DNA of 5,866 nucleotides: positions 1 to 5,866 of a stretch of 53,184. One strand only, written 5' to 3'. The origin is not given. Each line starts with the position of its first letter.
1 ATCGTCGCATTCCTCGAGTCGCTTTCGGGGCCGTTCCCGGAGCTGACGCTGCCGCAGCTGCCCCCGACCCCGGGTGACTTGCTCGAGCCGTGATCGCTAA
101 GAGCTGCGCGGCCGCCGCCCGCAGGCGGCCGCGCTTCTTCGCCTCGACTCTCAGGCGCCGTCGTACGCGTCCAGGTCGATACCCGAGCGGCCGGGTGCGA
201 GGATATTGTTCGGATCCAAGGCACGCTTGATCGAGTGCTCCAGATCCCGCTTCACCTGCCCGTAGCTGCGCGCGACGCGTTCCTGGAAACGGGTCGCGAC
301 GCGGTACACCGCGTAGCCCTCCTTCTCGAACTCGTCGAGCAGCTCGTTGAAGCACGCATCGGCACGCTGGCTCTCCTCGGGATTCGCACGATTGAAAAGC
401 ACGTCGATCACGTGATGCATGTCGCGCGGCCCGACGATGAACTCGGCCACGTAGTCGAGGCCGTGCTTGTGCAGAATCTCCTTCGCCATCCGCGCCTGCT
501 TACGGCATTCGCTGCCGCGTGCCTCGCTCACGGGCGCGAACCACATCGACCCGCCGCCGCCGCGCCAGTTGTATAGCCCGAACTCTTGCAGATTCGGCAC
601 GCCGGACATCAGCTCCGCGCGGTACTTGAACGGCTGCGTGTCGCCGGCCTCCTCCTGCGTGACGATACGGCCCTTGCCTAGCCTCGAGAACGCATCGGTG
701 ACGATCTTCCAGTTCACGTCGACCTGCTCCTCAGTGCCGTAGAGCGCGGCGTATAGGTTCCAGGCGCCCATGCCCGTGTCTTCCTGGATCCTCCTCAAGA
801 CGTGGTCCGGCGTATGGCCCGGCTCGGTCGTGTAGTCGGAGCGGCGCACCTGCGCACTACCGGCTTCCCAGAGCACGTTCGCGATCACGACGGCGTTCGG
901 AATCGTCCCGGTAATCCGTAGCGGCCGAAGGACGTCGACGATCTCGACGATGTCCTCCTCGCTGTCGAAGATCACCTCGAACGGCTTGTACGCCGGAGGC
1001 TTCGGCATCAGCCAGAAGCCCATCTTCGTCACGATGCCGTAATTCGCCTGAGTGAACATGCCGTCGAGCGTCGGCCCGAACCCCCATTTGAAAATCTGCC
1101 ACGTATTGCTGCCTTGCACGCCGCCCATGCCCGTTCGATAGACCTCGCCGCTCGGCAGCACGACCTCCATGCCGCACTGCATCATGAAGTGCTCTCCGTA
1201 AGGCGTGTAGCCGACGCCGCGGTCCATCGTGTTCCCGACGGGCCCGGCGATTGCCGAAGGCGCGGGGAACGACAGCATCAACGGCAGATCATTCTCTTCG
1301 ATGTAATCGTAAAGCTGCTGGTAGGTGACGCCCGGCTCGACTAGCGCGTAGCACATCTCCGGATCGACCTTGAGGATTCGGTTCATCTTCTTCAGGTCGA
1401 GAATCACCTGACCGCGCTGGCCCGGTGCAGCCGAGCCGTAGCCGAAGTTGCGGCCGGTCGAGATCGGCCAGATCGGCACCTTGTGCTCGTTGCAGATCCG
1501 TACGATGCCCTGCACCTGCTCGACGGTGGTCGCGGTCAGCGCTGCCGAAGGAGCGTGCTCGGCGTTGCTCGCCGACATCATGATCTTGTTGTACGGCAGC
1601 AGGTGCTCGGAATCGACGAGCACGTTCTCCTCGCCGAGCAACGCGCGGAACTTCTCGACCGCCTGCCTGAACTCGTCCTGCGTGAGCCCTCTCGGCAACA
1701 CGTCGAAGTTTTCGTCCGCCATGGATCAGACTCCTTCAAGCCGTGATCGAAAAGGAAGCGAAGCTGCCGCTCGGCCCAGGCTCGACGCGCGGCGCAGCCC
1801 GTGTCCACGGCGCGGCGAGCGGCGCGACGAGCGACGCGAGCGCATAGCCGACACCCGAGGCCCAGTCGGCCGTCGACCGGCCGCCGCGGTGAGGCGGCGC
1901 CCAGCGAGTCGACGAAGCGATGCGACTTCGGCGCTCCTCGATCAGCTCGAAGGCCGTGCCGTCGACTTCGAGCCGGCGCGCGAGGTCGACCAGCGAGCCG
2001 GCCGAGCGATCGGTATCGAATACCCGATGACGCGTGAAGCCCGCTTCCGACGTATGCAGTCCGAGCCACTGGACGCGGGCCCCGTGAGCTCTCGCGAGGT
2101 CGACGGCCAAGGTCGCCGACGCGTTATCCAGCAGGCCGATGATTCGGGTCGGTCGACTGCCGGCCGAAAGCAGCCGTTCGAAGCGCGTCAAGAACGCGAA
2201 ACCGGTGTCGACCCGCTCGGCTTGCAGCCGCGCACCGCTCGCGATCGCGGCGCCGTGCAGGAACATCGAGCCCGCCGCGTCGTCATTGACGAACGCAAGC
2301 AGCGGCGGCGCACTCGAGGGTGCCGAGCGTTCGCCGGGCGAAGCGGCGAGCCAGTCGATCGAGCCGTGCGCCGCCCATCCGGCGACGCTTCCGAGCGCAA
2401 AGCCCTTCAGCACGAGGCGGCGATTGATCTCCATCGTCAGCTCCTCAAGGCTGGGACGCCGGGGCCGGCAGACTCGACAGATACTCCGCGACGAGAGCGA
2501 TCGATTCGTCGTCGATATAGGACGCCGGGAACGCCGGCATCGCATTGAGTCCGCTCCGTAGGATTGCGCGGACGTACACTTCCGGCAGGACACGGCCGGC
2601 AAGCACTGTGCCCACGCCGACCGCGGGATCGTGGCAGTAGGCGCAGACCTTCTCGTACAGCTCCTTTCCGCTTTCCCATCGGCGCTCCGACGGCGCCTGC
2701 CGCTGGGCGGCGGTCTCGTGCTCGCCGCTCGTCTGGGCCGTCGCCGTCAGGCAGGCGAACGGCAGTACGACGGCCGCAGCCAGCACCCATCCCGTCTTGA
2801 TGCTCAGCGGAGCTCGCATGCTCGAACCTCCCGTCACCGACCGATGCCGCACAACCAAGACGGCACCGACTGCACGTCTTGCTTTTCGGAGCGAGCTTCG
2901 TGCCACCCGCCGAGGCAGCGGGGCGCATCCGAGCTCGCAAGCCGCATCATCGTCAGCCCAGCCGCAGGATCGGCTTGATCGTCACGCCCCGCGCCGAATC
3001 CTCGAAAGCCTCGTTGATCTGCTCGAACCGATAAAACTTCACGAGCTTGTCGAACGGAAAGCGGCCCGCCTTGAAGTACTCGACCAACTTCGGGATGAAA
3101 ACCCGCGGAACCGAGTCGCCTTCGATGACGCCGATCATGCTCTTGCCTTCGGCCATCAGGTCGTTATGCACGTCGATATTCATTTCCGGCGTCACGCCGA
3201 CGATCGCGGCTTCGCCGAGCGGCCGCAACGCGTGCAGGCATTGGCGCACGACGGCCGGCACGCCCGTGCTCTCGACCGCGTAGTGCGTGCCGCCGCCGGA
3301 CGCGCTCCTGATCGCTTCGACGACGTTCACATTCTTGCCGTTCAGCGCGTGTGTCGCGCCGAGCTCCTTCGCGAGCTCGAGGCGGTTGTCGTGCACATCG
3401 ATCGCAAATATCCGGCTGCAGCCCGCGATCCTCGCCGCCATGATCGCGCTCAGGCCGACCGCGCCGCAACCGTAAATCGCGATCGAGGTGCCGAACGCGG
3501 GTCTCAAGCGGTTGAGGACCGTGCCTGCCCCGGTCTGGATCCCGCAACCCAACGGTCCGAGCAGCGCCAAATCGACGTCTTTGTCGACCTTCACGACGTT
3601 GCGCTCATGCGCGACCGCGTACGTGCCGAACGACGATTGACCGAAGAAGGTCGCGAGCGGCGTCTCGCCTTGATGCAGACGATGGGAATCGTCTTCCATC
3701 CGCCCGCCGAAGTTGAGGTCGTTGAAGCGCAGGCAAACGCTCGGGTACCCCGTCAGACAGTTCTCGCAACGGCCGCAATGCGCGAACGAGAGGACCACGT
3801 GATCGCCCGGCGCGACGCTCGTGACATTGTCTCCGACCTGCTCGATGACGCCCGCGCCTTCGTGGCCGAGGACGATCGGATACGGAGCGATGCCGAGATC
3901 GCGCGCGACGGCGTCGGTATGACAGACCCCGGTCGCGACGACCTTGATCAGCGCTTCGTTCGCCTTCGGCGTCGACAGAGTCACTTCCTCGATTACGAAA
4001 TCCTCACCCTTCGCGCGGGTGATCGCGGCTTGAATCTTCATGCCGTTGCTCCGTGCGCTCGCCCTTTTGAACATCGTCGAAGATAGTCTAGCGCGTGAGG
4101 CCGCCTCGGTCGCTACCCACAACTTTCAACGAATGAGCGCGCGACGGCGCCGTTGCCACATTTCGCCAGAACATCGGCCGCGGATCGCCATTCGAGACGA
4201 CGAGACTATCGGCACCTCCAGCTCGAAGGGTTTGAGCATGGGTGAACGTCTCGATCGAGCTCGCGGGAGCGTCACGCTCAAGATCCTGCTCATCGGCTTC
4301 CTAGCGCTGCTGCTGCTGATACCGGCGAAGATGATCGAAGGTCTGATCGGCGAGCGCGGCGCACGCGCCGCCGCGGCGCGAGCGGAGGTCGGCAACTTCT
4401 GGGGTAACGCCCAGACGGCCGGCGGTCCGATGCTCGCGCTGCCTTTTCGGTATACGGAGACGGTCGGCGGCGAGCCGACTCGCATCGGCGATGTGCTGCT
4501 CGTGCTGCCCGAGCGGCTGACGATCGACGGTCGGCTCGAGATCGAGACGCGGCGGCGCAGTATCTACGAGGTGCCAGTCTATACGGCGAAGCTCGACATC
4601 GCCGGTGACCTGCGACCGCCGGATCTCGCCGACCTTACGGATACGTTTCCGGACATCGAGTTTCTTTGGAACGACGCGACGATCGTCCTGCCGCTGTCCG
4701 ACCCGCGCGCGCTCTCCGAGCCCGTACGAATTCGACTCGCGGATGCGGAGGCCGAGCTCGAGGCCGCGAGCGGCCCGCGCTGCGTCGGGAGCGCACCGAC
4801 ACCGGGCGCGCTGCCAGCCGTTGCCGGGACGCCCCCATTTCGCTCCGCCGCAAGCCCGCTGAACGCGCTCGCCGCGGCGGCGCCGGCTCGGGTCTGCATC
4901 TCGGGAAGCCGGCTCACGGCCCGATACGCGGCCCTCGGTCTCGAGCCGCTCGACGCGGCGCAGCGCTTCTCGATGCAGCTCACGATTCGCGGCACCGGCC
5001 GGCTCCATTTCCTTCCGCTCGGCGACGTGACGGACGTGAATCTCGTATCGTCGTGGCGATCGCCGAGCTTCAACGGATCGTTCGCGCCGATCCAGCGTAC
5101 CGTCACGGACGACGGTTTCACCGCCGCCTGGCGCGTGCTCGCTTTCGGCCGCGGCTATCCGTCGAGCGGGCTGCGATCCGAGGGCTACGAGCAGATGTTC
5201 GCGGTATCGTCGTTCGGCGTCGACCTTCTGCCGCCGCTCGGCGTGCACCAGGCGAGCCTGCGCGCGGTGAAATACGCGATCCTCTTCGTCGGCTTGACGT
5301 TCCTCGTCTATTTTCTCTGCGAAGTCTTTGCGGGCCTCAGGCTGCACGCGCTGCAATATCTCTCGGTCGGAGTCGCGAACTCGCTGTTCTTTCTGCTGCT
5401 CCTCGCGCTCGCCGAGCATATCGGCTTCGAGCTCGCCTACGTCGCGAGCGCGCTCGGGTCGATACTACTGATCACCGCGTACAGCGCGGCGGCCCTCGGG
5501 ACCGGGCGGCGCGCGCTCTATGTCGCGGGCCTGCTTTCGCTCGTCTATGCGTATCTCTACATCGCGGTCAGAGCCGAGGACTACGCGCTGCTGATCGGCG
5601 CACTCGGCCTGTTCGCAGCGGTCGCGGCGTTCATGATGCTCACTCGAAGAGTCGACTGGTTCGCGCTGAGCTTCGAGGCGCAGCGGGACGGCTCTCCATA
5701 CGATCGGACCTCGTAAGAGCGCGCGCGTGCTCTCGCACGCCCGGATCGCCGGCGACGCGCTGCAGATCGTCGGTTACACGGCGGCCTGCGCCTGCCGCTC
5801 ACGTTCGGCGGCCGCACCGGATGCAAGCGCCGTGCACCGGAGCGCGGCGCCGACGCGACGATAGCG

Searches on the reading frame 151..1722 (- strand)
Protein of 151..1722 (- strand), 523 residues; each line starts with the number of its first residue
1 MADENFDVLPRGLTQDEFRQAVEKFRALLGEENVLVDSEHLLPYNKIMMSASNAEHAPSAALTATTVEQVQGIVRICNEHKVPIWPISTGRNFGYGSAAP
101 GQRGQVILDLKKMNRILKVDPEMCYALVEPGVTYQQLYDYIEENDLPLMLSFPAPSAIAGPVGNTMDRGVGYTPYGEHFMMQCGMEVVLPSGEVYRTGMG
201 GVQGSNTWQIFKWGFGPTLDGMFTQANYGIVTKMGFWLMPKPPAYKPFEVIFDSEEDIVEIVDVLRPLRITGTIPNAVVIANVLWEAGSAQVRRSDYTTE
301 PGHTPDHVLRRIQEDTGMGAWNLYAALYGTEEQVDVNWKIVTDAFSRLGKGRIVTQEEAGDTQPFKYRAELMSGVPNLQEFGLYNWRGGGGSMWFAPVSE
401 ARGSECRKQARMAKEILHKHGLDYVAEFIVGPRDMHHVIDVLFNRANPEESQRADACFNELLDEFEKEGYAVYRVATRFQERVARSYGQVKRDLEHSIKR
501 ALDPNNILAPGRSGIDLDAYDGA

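Call 59: search_protein_families(library=pfam, proteins=[window:151-1722:-], max_evalue=0.001)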
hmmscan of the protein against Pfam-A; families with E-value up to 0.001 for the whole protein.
window:151-1722:- (523 aa): 2 families
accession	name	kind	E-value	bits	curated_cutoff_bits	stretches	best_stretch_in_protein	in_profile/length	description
PF01565.28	FAD_binding_4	-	2.3e-27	95.8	26.4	1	58-198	1-139/139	FAD binding domain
PF02913.24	FAD-oxidase_C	-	3.5e-08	33.9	21.2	1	336-511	78-246/248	FAD linked oxidases, C-terminal domain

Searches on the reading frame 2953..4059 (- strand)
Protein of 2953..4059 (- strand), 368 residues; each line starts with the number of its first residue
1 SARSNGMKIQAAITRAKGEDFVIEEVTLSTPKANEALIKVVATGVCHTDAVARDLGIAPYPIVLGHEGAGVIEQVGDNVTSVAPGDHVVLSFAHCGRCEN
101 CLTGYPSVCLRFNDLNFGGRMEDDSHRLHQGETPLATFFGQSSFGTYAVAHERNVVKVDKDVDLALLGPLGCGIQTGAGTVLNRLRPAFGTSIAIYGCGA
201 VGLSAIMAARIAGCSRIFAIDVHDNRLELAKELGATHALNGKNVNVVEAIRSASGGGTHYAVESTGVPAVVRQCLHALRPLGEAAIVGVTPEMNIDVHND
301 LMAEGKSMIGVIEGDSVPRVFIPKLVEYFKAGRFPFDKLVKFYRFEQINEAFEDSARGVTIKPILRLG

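Call 59: search_protein_families(library=pfam, proteins=[window:2953-4059:-], max_evalue=0.001)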
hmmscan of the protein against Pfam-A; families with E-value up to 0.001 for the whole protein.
window:2953-4059:- (368 aa): 3 families
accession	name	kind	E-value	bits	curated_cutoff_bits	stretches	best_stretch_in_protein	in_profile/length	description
PF00107.32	ADH_zinc_N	-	2.1e-26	92.8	31.8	1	200-315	1-116/129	Zinc-binding dehydrogenase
PF08240.17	ADH_N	-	7.3e-25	87.7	23.5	1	33-159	2-103/104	Alcohol dehydrogenase GroES-like domain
PF16912.11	Glu_dehyd_C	-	1.2e-11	44.9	34.9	1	192-364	33-208/211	Glucose dehydrogenase C-terminus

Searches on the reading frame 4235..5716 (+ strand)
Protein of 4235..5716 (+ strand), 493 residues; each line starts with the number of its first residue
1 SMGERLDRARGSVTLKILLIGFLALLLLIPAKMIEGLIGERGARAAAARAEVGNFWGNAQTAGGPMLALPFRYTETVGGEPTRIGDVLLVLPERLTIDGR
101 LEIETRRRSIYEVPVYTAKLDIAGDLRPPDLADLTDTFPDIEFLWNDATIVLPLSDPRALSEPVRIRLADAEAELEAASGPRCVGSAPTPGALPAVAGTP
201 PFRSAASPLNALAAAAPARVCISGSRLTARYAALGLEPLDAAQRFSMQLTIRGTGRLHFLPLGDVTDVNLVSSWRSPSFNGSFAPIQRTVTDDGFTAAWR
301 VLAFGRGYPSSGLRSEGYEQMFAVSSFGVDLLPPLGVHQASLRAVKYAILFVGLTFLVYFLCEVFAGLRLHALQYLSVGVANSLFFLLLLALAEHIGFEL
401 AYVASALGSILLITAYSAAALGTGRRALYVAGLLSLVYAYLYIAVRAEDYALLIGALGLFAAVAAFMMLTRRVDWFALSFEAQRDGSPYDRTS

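Call 59: search_protein_families(library=pfam, proteins=[window:4235-5716:+], max_evalue=0.001)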
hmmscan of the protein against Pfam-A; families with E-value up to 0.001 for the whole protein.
window:4235-5716:+ (493 aa): 1 family
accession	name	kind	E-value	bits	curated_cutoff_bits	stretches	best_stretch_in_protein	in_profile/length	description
PF06123.17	CreD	-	2e-119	399.7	23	1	13-475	2-427/428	Inner membrane protein CreD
